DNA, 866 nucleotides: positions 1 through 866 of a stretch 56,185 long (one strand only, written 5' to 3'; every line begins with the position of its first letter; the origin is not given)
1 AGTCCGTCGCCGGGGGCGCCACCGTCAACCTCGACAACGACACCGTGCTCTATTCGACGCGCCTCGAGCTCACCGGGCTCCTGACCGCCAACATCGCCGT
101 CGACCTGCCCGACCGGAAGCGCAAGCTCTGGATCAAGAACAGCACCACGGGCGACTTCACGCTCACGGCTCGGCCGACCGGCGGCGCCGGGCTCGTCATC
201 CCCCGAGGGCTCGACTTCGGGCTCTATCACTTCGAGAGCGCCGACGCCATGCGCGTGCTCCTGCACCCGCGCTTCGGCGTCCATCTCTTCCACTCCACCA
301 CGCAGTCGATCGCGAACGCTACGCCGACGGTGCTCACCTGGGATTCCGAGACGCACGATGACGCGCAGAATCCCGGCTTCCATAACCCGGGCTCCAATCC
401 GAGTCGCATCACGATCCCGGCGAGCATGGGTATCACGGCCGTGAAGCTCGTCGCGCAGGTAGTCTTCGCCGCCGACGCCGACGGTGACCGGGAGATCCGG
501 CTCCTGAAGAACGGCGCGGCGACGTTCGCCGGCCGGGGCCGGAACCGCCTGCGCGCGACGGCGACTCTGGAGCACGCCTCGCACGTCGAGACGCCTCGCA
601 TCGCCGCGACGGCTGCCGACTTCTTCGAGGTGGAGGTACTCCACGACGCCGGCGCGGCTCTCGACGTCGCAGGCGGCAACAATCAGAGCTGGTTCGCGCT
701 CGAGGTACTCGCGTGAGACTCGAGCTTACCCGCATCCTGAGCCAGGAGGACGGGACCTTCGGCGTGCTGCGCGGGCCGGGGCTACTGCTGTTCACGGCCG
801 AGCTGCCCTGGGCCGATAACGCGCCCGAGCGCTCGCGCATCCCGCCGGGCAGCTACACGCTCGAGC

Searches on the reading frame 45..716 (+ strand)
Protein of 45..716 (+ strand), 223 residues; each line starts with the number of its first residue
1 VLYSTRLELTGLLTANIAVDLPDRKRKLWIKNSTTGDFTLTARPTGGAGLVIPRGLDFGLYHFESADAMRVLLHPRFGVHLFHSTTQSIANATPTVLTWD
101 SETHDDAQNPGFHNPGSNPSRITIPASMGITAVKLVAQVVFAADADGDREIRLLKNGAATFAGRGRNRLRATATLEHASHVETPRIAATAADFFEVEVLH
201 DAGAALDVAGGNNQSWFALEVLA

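Call 87: search_protein_families(library=pfam, alignment_id=A7, max_evalue=0.01)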
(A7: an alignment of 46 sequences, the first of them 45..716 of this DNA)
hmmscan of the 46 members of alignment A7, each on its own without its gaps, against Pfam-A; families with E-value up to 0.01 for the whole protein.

A. member 1, window:45-716:+ (223 aa): 0 families

B. families by the number of members that match (of 46 scanned): 16 families
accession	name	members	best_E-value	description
PF00145.23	DNA_methylase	1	1.3e-53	C-5 cytosine-specific DNA methylase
PF18925.5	DUF5675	1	1.9e-20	Family of unknown function (DUF5675)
PF05565.16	Sipho_Gp157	1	2.8e-19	Siphovirus Gp157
PF23148.1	Gp77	1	9.4e-17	Podophage GP4 fiber-tail adaptor protein gp77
PF13649.12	Methyltransf_25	1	9.1e-13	Methyltransferase domain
PF08242.18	Methyltransf_12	1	3.1e-12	Methyltransferase domain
PF13489.12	Methyltransf_23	1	5.9e-11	Methyltransferase domain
PF08241.18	Methyltransf_11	1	4.4e-08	Methyltransferase domain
PF13560.12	HTH_31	1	2.4e-05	Helix-turn-helix domain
PF01381.28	HTH_3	1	2.5e-05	Helix-turn-helix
PF13847.12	Methyltransf_31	1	6.7e-05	Methyltransferase domain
PF02954.25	HTH_8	1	0.00021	Bacterial regulatory protein, Fis family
PF06356.17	DUF1064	1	0.00035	Protein of unknown function (DUF1064)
PF13443.12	HTH_26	1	0.0057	Cro/C1-type HTH DNA-binding domain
PF08003.17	Methyltransf_9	1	0.0058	Protein of unknown function (DUF1698)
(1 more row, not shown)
